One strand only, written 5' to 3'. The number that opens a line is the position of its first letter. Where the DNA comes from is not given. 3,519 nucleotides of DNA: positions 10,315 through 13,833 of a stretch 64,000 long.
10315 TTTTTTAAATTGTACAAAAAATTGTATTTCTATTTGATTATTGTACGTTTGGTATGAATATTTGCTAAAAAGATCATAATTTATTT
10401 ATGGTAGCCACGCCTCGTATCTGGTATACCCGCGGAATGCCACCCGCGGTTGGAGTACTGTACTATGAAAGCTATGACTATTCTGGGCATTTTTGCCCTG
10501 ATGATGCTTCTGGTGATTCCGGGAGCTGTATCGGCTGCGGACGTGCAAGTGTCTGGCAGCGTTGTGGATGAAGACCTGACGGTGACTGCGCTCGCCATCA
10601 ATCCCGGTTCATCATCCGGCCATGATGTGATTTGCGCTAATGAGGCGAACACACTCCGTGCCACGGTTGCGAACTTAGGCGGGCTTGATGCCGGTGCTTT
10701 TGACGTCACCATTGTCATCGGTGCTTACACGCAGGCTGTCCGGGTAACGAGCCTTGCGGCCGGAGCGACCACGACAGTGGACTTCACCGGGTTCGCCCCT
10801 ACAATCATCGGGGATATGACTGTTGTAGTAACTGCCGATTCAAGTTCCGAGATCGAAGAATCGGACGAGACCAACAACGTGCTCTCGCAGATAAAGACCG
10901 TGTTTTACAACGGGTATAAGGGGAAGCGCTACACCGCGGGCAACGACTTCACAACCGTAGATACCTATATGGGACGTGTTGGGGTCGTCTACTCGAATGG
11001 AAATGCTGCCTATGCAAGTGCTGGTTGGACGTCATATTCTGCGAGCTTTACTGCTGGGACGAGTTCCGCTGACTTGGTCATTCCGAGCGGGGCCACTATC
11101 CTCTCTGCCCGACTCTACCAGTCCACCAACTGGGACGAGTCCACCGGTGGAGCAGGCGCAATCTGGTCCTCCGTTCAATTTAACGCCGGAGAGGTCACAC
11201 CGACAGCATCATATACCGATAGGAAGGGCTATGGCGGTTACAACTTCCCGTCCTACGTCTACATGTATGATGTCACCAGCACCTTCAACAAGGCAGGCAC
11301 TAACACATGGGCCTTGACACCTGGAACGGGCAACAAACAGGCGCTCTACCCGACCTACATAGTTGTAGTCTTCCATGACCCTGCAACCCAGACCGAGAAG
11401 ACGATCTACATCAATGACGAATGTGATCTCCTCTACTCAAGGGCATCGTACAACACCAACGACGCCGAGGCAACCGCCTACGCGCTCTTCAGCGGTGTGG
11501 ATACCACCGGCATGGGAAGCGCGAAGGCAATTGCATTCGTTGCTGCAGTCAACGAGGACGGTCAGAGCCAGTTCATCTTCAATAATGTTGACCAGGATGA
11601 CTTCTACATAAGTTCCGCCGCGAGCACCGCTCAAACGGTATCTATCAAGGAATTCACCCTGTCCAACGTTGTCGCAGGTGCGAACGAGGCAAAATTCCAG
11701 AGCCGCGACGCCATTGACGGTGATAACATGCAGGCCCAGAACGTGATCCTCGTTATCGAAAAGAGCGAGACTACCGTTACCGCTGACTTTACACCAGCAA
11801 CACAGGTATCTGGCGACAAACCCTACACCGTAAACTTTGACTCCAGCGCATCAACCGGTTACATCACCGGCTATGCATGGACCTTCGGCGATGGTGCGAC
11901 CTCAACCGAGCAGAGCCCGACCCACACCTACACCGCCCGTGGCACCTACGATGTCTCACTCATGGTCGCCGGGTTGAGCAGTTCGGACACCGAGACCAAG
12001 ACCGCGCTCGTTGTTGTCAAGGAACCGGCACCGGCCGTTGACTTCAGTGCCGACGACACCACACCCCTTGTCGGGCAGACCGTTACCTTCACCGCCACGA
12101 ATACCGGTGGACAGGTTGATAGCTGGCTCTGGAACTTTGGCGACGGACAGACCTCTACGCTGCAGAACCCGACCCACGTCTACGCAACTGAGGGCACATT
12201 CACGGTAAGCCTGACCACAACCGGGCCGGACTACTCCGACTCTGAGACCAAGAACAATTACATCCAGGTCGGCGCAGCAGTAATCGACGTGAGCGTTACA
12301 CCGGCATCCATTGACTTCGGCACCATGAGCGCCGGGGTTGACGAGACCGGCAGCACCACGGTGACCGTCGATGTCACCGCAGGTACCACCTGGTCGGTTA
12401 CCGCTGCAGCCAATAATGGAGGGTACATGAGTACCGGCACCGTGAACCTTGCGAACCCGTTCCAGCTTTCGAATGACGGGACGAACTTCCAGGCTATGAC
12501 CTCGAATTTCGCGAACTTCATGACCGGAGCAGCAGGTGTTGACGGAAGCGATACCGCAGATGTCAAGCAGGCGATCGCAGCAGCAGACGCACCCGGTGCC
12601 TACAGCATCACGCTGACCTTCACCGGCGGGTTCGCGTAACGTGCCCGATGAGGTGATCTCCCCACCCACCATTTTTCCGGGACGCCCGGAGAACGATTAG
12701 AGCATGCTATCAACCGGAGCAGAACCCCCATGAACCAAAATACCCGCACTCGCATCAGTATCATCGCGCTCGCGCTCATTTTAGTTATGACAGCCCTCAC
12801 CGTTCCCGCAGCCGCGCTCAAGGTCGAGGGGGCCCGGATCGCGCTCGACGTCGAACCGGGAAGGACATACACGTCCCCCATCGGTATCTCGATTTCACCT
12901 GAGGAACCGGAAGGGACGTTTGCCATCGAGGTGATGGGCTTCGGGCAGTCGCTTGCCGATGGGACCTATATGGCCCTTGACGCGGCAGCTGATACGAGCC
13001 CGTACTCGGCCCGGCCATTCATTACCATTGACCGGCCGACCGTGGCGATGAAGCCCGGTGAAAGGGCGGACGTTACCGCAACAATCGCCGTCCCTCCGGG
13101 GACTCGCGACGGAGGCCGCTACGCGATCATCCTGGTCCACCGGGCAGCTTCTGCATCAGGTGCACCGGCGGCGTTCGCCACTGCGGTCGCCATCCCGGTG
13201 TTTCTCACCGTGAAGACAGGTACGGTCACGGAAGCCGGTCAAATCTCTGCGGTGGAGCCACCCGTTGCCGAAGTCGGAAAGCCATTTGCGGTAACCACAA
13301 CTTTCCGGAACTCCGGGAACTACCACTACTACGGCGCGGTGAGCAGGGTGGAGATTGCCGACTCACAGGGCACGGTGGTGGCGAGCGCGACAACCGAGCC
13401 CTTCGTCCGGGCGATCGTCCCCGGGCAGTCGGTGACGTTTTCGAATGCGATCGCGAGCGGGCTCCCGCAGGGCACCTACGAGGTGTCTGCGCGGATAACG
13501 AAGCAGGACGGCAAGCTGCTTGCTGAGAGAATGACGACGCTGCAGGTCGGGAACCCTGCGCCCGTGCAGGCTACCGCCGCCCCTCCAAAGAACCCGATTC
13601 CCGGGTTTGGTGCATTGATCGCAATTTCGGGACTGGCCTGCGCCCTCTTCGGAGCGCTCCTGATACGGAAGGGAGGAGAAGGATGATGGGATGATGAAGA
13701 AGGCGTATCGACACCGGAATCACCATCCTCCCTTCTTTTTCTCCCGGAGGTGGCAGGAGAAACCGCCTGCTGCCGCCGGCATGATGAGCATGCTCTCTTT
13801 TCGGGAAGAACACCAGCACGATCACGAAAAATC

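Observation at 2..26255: A 26-kb island of surface proteins built from two recurring, always-paired uncharacterised modules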

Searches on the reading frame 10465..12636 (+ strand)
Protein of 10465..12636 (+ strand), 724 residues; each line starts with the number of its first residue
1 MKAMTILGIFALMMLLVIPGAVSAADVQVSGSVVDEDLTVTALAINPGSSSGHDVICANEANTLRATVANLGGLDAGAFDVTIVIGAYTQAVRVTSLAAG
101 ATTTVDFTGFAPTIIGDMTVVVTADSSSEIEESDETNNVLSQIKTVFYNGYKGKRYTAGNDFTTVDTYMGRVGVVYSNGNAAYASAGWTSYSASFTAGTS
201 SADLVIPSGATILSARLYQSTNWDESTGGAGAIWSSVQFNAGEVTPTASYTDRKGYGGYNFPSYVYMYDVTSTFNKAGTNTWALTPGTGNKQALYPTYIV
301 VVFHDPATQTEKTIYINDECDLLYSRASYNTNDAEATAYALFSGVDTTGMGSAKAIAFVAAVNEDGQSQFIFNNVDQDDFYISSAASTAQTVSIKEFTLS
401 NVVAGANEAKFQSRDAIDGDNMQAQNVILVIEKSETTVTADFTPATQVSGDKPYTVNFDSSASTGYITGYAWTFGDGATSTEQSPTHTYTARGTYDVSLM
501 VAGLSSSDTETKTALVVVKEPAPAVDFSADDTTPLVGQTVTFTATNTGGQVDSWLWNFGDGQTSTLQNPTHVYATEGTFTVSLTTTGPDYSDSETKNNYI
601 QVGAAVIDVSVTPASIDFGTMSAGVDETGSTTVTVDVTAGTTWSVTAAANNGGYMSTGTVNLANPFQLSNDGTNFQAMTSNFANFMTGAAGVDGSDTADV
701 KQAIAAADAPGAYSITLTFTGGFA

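Call 4: search_protein_families(library=pfam, proteins=[window:10465-12636:+], max_evalue=0.01)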
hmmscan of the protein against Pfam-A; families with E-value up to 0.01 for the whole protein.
window:10465-12636:+ (724 aa): 4 families
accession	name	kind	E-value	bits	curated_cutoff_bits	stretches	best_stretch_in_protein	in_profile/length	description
PF11824.13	DUF3344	-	3e-51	175.1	27.2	1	151-432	2-275/275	Protein of unknown function (DUF3344)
PF18911.6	PKD_4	-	6.3e-30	103.5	27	2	451-517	15-84/85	PKD domain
PF00801.26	PKD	-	3.3e-18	65.9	23.5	2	536-596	13-76/80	PKD domain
PF07705.17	CARDB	-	4.6e-18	65.7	22.7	1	37-141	3-100/101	CARDB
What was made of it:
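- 10465..12639 (+): g6: signal peptide, CARDB, B (nt 10900-11769), two PKD domains, then an unannotated C-terminal domain of about 115 aa (CT, nt 12262-12636). Pfam in call 4.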

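Call 6: search_protein_families(library=ncbifam, proteins=[window:10465-12636:+], max_evalue=0.01)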
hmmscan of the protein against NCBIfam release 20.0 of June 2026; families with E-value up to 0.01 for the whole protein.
window:10465-12636:+ (724 aa): 0 families

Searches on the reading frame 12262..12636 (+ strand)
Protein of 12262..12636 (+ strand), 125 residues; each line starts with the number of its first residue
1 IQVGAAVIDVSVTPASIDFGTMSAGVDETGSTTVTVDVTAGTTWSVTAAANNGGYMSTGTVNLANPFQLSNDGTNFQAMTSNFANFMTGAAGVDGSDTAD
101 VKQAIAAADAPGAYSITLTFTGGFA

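Call 66: search_protein_families(library=pfam, proteins=[window:12262-12636:+], max_evalue=1)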
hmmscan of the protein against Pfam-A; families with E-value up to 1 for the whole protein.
window:12262-12636:+ (125 aa): 0 families

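Call 86: search_solved_structures(query=A5, max_evalue=10, show_alignments=1)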
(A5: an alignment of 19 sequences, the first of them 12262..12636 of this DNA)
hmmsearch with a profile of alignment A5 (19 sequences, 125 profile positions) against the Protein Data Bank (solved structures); distinct sequences matched with E-value up to 10: 0.
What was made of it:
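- On WxL / WxLIP cluster: There is no PDB relative (call 86).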

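Call 88: search_protein_families(library=pfam, alignment_id=A5, max_evalue=10)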
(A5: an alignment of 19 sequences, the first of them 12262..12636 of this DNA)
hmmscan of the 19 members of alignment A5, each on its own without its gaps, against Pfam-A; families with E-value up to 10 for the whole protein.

A. member 1, window:12262-12636:+ (125 aa): 0 families

B. families by the number of members that match (of 19 scanned): 11 families
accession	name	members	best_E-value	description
PF02680.19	DUF211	3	0.11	Uncharacterized ArCR, COG1888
PF18676.6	MBG_2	2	0.068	MBG domain (YGX type)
PF21112.3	CsgH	2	0.65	CsgH protein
PF01833.30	TIG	1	0.0023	IPT/TIG domain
PF24053.1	DUF7356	1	0.045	Domain of unknown function (DUF7356)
PF18682.6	PilA4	1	0.062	Pilin A4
PF10412.15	TrwB_AAD_bind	1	0.11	Type IV secretion-system coupling protein DNA-binding domain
PF03404.22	Mo-co_dimer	1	0.14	Mo-co oxidoreductase dimerisation domain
PF16606.10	zf-C2H2_assoc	1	0.21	Unstructured conserved, between two C2H2-type zinc-fingers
PF19167.5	DUF5849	1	1.5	Family of unknown function (DUF5849)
PF13245.12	AAA_19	1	4.5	AAA domain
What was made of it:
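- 10465..12639 (+): The CT domain has no Pfam or PDB match (calls 66, 86, 88).
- On WxL / WxLIP cluster: None of 19 CT-domain sequences gave a WxL hit at E up to 10 (call 88).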

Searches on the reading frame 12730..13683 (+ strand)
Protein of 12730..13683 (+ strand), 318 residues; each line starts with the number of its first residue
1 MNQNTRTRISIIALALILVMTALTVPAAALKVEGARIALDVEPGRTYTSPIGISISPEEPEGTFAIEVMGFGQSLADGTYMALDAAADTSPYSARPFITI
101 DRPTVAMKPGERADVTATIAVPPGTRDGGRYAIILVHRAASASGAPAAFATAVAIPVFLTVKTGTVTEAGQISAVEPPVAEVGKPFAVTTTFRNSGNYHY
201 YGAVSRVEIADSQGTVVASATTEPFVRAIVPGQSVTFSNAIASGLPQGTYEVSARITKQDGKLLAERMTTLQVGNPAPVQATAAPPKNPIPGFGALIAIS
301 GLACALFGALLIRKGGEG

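Call 4: search_protein_families(library=pfam, proteins=[window:12730-13683:+], max_evalue=0.01)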
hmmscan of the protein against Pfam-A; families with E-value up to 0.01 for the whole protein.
window:12730-13683:+ (318 aa): 1 family
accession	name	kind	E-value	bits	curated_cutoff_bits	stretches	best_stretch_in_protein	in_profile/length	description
PF04234.18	CopC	-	0.0042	18.5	23.3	0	185-266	19-86/92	CopC domain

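Call 6: search_protein_families(library=ncbifam, proteins=[window:12730-13683:+], max_evalue=0.01)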
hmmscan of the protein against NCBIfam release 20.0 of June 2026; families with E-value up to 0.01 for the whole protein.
window:12730-13683:+ (318 aa): 3 families
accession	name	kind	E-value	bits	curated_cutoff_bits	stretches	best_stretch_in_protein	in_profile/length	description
NF038353.1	FxLYD_dom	domain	0.0019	18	23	0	187-241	5-57/71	FxLYD domain-containing protein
NF041431.1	S_layer_MEMAR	equivalog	0.0024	16.4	600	1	267-305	771-811/819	MEMAR_RS02690 family S-layer glycoprotein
NF041740.1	choice_anch_T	equivalog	0.0099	15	70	0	14-63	9-63/259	choice-of-anchor T family protein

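Call 66: search_protein_families(library=pfam, proteins=[window:12730-13683:+], max_evalue=1)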
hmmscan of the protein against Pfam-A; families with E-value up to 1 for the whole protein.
window:12730-13683:+ (318 aa): 7 families
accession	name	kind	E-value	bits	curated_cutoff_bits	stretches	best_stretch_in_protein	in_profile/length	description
PF04234.18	CopC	-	0.0042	18.5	23.3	1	185-266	19-86/92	CopC domain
PF16158.11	N_BRCA1_IG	-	0.013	16.4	28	1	181-267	9-101/108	Ig-like domain from next to BRCA1 gene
PF06280.18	fn3_5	-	0.049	14.8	27.6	1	86-127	40-86/112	Fn3-like domain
PF18204.6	PGF-CTERM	-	0.081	13.4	18.8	0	290-305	1-16/23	PGF-CTERM motif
PF14524.12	Wzt_C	-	0.086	13.3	30.4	1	205-262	51-111/143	Wzt C-terminal domain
PF16967.11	TcfC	-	0.12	12.4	29.4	1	243-267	39-62/68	E-set like domain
PF02221.20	E1_DerP2_DerF2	-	0.28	12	22.7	0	231-263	89-123/133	ML domain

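Call 85: search_solved_structures(query=A6, max_evalue=10, show_alignments=1)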
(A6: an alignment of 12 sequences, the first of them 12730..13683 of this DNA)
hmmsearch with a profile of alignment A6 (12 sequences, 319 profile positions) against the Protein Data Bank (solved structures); distinct sequences matched with E-value up to 10: 0.

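Call 87: search_protein_families(library=pfam, alignment_id=A6, max_evalue=1)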
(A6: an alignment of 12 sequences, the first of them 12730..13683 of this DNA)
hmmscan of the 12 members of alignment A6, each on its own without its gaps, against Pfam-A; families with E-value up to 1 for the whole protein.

A. member 1, window:12730-13683:+ (318 aa): 7 families
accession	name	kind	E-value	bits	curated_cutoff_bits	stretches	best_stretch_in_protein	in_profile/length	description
PF04234.18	CopC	-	0.0042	18.5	23.3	1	185-266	19-86/92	CopC domain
PF16158.11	N_BRCA1_IG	-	0.013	16.4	28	1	181-267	9-101/108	Ig-like domain from next to BRCA1 gene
PF06280.18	fn3_5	-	0.049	14.8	27.6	1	86-127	40-86/112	Fn3-like domain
PF18204.6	PGF-CTERM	-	0.081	13.4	18.8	0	290-305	1-16/23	PGF-CTERM motif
PF14524.12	Wzt_C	-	0.086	13.3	30.4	1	205-262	51-111/143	Wzt C-terminal domain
PF16967.11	TcfC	-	0.12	12.4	29.4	1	243-267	39-62/68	E-set like domain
PF02221.20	E1_DerP2_DerF2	-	0.28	12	22.7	0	231-263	89-123/133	ML domain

B. families by the number of members that match (of 12 scanned): 38 families (the first 25 are shown)
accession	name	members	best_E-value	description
PF10633.15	NPCBM_assoc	11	3e-06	NPCBM-associated, NEW3 domain of alpha-galactosidase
PF06280.18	fn3_5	10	1.8e-05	Fn3-like domain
PF06030.18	WxLIP_PGBD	10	0.00019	WxL Interacting Protein, peptidoglycan binding domain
PF16158.11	N_BRCA1_IG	8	2.4e-05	Ig-like domain from next to BRCA1 gene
PF16116.10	DUF4832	8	3.5e-05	Domain of unknown function (DUF4832)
PF14524.12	Wzt_C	6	0.0016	Wzt C-terminal domain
PF04234.18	CopC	6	0.0042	CopC domain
PF23619.1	Ig_VWA7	5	0.0021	VWA7 Ig-like domain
PF02221.20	E1_DerP2_DerF2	5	0.077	ML domain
PF18204.6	PGF-CTERM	4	0.0078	PGF-CTERM motif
PF07705.17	CARDB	4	0.013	CARDB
PF19077.6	Big_13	4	0.21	Bacterial Ig-like domain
PF23148.1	Gp77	3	0.015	Podophage GP4 fiber-tail adaptor protein gp77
PF21784.3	Bflower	3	0.036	4-fold beta flower protein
PF12690.13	BsuPI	3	0.053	Intracellular proteinase inhibitor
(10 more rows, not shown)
